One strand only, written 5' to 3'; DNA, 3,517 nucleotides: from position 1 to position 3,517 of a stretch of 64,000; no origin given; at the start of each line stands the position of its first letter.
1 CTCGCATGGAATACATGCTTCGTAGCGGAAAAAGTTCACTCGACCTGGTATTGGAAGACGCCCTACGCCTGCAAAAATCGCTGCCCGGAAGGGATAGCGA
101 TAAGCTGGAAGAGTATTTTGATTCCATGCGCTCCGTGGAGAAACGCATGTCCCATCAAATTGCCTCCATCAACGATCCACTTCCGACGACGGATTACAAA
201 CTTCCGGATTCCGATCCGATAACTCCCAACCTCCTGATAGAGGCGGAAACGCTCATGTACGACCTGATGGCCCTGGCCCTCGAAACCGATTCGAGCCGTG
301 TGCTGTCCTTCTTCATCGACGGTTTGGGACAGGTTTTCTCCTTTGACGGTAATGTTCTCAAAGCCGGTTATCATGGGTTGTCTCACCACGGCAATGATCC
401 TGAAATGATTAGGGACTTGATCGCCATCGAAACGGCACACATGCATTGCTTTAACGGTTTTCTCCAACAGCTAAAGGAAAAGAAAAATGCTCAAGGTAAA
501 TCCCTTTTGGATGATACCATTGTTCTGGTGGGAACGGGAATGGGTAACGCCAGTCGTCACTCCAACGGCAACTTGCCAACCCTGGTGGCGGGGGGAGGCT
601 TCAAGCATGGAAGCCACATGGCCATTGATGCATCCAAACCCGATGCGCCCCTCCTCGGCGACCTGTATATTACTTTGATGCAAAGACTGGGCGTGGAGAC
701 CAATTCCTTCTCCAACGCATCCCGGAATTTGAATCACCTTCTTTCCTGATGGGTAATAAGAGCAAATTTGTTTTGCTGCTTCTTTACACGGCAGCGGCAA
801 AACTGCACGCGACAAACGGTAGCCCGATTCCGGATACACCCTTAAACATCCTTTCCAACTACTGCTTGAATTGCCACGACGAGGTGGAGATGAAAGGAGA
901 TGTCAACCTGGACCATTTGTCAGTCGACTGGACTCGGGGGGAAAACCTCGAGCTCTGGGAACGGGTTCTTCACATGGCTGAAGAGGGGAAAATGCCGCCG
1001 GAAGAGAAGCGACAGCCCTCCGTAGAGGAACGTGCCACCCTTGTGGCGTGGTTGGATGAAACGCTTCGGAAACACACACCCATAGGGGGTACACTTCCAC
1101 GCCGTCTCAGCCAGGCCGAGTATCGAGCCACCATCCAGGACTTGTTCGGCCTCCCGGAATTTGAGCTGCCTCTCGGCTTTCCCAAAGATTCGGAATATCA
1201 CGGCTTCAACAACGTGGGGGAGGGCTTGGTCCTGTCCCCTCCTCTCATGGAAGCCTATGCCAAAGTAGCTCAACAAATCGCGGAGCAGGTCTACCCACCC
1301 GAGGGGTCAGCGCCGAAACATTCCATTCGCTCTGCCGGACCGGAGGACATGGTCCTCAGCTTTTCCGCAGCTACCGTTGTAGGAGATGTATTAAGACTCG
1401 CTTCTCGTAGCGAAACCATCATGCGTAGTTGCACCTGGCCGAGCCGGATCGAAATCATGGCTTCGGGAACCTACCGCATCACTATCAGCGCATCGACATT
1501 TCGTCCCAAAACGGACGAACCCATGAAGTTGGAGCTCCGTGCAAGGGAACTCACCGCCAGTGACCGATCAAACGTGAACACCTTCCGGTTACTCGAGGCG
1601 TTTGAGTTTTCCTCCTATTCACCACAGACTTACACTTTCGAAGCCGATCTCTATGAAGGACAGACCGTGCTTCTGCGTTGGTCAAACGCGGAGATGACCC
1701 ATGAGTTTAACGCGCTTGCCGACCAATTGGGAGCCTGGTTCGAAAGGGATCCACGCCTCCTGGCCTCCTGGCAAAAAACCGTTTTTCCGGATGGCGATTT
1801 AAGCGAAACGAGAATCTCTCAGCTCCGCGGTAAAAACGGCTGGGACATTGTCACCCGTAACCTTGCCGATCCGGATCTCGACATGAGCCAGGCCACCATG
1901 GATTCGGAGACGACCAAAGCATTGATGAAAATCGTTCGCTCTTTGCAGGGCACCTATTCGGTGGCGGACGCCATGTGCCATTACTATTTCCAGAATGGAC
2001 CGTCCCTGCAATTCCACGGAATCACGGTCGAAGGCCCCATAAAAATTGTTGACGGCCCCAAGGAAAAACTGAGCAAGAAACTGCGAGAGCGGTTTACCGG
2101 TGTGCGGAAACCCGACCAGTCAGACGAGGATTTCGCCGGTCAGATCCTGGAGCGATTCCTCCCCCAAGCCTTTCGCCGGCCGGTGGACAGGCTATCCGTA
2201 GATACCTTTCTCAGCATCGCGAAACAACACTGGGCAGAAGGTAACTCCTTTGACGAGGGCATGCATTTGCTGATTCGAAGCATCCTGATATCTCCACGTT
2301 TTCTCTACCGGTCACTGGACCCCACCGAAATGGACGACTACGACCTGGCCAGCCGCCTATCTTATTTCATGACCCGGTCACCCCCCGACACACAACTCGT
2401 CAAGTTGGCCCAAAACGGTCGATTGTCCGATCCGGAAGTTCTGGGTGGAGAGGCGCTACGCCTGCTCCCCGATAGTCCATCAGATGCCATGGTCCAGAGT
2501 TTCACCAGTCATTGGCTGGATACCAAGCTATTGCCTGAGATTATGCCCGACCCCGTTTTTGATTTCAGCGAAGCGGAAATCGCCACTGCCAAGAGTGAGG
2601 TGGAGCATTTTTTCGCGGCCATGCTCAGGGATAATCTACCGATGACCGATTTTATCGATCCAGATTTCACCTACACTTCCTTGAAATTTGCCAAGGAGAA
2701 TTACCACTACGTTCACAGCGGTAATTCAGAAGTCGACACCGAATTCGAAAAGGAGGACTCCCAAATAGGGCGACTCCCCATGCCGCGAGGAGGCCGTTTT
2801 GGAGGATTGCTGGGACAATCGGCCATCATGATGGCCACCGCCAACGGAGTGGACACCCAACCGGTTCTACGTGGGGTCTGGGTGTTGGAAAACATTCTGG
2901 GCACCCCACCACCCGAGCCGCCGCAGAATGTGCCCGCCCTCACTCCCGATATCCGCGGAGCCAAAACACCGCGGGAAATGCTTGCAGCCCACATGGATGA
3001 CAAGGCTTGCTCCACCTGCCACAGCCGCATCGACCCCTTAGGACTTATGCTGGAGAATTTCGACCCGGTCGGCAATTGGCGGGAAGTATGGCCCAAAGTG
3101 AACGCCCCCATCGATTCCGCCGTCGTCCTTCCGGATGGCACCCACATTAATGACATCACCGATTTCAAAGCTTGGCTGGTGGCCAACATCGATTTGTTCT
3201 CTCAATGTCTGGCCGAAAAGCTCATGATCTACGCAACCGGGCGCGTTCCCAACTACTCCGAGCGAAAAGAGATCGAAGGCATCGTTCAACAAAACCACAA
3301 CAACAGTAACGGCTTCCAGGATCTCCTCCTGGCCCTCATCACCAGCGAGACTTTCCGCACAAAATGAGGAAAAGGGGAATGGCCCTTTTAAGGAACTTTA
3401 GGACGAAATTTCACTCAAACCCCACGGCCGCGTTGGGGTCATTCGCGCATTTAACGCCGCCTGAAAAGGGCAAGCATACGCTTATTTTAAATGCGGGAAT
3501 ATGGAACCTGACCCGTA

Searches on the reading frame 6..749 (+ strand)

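Call 16: search_protein_families(library=pfam, proteins=[window:6-749:+])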
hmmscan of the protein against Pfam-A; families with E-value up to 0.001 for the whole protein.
window:6-749:+ (247 aa): 1 family
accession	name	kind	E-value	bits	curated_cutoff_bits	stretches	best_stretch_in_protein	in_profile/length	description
PF07586.16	HXXSHH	-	2e-31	110.2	30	1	3-148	159-305/307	Protein of unknown function (DUF1552)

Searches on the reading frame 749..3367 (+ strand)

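Call 16: search_protein_families(library=pfam, proteins=[window:749-3367:+])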
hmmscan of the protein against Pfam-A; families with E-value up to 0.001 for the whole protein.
window:749-3367:+ (872 aa): 7 families
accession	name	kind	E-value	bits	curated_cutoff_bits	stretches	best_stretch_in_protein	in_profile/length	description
PF07627.16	PSCyt3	-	2.5e-31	108.3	27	1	685-779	2-96/98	Protein of unknown function (DUF1588)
PF07631.16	PSD4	-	6.6e-26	91.7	23.3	1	529-648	2-123/128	Protein of unknown function (DUF1592)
PF07626.16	PSD3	-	1.5e-18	67.4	23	1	118-181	1-63/65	Protein of unknown function (DUF1587)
PF07624.16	PSD2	-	3.1e-18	65.7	25.8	1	796-869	1-74/74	Protein of unknown function (DUF1585)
PF07637.16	PSD5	-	1.3e-15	57.9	34.2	1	465-522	4-61/62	Protein of unknown function (DUF1595)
PF07635.16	PSCyt1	-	1.3e-07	32.5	22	1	39-86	1-59/59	Planctomycete cytochrome C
PF13442.11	Cytochrome_CBB3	-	8.2e-06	26.5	27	1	34-102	9-68/68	Cytochrome C oxidase, cbb3-type, subunit III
